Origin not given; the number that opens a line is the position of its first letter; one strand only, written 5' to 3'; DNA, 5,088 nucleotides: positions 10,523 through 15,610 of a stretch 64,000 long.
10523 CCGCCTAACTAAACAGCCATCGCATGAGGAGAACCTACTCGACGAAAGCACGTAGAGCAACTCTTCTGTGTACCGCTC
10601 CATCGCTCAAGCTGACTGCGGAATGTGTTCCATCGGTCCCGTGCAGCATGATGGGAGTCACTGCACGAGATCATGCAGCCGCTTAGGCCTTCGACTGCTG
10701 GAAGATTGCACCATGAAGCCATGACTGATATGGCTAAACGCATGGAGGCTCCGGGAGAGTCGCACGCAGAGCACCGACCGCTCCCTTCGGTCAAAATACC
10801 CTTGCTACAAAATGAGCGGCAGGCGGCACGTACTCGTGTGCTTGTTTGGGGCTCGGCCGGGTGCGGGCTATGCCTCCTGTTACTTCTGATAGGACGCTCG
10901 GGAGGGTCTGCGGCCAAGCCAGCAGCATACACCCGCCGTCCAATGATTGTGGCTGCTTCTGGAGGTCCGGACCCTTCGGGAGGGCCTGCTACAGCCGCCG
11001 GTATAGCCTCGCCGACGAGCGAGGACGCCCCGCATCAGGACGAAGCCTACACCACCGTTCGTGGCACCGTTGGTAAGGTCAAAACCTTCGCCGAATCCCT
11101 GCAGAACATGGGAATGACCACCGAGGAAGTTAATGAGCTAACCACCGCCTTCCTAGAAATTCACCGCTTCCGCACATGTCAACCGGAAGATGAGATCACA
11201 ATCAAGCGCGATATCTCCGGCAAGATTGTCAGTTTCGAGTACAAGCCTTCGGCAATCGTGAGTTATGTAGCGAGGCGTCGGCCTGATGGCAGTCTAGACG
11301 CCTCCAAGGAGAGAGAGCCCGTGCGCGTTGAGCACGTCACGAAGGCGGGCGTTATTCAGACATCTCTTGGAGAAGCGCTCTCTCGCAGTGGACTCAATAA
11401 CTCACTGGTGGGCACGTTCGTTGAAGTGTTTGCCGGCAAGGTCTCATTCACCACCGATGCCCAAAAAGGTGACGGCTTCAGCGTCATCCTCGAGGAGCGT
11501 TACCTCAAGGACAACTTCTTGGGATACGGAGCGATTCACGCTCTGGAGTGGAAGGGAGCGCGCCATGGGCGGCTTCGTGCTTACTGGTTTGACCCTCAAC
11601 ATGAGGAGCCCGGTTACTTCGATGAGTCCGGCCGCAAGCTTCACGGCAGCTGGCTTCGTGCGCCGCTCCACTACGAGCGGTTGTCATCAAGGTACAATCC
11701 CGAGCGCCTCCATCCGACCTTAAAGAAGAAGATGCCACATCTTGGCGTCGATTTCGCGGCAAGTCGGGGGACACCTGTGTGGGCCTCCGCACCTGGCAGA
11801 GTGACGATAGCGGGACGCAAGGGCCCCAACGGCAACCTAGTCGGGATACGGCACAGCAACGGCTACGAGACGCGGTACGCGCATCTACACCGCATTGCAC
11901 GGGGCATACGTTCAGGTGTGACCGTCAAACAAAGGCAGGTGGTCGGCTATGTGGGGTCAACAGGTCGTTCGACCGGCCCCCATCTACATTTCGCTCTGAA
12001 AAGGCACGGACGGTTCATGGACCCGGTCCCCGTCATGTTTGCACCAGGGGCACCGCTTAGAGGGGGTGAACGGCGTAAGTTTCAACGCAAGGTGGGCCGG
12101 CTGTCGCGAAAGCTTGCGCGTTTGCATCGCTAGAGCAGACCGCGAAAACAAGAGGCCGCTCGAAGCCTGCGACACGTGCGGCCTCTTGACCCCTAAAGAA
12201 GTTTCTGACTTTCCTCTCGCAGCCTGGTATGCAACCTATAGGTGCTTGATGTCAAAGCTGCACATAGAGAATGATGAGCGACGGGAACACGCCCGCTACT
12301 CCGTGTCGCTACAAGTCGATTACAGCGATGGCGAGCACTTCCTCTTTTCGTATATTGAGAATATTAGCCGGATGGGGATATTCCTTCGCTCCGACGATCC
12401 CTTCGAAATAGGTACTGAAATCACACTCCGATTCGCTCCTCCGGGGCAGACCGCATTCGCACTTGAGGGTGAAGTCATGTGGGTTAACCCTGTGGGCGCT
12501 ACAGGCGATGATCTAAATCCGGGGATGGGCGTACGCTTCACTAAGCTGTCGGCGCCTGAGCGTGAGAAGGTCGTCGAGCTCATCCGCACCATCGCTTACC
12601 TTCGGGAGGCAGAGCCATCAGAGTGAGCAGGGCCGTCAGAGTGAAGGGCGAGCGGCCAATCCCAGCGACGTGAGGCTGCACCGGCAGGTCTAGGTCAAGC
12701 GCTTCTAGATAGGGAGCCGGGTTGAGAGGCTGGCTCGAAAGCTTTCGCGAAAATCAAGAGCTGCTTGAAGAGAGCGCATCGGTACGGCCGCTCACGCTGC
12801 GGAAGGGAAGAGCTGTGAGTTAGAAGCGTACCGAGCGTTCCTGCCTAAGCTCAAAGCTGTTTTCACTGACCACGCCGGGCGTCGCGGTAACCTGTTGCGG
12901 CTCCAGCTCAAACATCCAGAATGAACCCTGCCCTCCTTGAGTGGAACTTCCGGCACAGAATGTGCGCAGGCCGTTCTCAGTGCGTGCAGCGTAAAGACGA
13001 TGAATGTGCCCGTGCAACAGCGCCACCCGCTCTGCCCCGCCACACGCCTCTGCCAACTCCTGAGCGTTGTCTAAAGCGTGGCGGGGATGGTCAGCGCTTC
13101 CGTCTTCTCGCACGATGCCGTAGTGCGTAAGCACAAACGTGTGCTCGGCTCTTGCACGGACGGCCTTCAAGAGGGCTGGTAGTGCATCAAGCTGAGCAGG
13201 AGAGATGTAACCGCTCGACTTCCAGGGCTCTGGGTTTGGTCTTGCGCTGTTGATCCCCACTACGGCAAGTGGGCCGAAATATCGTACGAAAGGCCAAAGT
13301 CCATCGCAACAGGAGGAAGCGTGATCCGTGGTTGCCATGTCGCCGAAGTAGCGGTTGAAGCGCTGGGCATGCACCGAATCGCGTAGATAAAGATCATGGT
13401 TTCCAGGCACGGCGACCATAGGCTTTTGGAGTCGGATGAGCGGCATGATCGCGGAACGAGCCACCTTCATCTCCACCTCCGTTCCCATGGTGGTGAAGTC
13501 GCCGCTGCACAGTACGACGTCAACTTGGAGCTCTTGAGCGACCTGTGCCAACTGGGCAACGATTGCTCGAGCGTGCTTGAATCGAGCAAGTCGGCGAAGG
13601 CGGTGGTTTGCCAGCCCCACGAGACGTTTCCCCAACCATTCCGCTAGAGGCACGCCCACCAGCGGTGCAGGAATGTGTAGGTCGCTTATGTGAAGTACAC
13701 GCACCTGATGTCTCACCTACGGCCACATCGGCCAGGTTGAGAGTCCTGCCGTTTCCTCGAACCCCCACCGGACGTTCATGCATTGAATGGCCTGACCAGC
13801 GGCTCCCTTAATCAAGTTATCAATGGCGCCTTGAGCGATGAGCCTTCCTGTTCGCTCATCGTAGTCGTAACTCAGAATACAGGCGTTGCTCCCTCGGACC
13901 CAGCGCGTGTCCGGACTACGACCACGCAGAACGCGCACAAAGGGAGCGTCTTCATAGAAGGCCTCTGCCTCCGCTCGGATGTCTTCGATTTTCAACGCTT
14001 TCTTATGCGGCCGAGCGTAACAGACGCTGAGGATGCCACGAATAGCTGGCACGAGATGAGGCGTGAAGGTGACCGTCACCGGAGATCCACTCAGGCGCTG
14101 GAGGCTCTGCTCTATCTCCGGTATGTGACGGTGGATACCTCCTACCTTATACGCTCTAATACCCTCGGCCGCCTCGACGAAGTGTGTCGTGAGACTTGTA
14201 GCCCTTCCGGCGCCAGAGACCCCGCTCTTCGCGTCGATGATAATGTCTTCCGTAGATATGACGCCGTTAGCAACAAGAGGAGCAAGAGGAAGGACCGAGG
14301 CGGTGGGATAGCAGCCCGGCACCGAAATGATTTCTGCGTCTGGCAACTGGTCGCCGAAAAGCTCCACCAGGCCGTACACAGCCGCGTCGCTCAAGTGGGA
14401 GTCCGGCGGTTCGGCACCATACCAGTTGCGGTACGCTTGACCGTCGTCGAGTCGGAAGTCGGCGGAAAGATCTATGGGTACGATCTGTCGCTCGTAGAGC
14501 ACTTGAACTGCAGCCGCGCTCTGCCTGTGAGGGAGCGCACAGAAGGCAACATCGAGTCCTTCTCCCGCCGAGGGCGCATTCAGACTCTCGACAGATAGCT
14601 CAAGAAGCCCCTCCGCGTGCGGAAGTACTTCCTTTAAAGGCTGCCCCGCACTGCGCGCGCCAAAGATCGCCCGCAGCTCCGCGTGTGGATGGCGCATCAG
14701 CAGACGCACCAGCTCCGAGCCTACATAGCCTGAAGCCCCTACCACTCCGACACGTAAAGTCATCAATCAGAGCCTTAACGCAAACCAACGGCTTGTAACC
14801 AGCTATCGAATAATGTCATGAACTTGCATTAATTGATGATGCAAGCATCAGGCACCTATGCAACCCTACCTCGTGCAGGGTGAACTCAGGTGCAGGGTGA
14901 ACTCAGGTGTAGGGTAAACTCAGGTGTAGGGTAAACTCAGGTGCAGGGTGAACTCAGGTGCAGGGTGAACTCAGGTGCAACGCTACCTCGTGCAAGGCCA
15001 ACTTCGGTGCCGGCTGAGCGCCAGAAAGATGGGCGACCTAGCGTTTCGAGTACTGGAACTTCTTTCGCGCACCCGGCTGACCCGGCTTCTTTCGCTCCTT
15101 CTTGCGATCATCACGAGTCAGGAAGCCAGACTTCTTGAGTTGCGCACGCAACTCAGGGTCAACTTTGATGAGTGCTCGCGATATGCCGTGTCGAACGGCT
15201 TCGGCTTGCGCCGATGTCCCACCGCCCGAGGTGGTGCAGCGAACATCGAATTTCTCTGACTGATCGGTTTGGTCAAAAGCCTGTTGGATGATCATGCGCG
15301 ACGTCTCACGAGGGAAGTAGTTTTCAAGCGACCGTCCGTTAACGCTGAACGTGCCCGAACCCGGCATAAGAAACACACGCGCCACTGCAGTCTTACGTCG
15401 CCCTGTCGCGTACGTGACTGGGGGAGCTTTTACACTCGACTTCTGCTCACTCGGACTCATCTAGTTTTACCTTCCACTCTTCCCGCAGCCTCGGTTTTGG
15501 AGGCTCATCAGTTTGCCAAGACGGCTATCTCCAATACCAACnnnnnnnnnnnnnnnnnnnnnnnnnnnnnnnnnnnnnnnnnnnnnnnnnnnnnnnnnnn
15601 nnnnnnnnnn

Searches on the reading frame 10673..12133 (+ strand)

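Call 64: search_protein_families(library=pfam, max_evalue=0.001, proteins=[window:10673-12133:+])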
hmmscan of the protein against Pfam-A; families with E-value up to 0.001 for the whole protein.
window:10673-12133:+ (486 aa): 2 families
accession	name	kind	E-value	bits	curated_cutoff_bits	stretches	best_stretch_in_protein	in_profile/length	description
PF01551.29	Peptidase_M23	-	5.4e-31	107.1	28.7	1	355-451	2-96/96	Peptidase family M23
PF19425.4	Csd3_N2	-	1.9e-05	25.1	27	0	225-343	10-122/122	Csd3 second domain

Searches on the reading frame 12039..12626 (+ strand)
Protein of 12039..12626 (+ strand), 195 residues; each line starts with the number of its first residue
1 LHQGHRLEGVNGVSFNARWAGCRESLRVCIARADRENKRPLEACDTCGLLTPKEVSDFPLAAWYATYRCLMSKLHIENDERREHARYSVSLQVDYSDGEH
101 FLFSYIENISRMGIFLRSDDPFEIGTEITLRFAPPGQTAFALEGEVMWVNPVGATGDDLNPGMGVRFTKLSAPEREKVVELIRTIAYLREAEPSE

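Call 5: search_protein_families(library=pfam, proteins=[window:12039-12626:+])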
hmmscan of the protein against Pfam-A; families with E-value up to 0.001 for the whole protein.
window:12039-12626:+ (195 aa): 1 family
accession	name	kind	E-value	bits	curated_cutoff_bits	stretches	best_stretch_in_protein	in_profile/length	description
PF07238.19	PilZ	-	1.5e-18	67.5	22.5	1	80-182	1-100/102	PilZ domain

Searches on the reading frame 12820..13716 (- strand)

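Call 63: search_protein_families(library=pfam, max_evalue=0.001, proteins=[window:12820-13716:-])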
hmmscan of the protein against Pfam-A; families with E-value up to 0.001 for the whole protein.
window:12820-13716:- (298 aa): 2 families
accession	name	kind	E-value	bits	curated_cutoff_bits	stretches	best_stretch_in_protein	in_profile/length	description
PF00149.33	Metallophos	-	2.9e-14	54.4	21.5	1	6-240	2-190/191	Calcineurin-like phosphoesterase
PF12850.12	Metallophos_2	-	1.9e-10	41.4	27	1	7-131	3-78/154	Calcineurin-like phosphoesterase superfamily domain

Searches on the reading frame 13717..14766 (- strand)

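Call 63: search_protein_families(library=pfam, max_evalue=0.001, proteins=[window:13717-14766:-])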
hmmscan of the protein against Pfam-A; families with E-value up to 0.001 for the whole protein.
window:13717-14766:- (349 aa): 3 families
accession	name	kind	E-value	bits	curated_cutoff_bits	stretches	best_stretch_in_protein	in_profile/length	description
PF22698.1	Semialdhyde_dhC_1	-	1.6e-56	191.2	27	1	152-317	1-165/165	Semialdehyde dehydrogenase, dimerisation domain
PF01118.30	Semialdhyde_dh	-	8.1e-28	97.7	26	1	5-141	1-118/121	Semialdehyde dehydrogenase, NAD binding domain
PF02774.23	Semialdhyde_dhC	-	4.8e-21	76.2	26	1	161-320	1-184/184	Semialdehyde dehydrogenase, dimerisation domain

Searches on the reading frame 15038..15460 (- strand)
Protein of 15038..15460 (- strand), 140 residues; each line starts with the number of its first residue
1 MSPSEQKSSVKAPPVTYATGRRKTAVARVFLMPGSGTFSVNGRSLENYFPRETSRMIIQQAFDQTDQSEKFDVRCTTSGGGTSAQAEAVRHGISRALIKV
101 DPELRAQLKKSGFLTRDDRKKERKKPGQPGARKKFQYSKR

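Call 63: search_protein_families(library=pfam, max_evalue=0.001, proteins=[window:15038-15460:-])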
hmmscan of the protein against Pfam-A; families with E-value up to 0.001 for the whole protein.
window:15038-15460:- (140 aa): 1 family
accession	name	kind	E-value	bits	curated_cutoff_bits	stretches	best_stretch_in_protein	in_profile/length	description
PF00380.25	Ribosomal_S9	-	1.1e-49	168.3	22.5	1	20-140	1-121/121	Ribosomal protein S9/S16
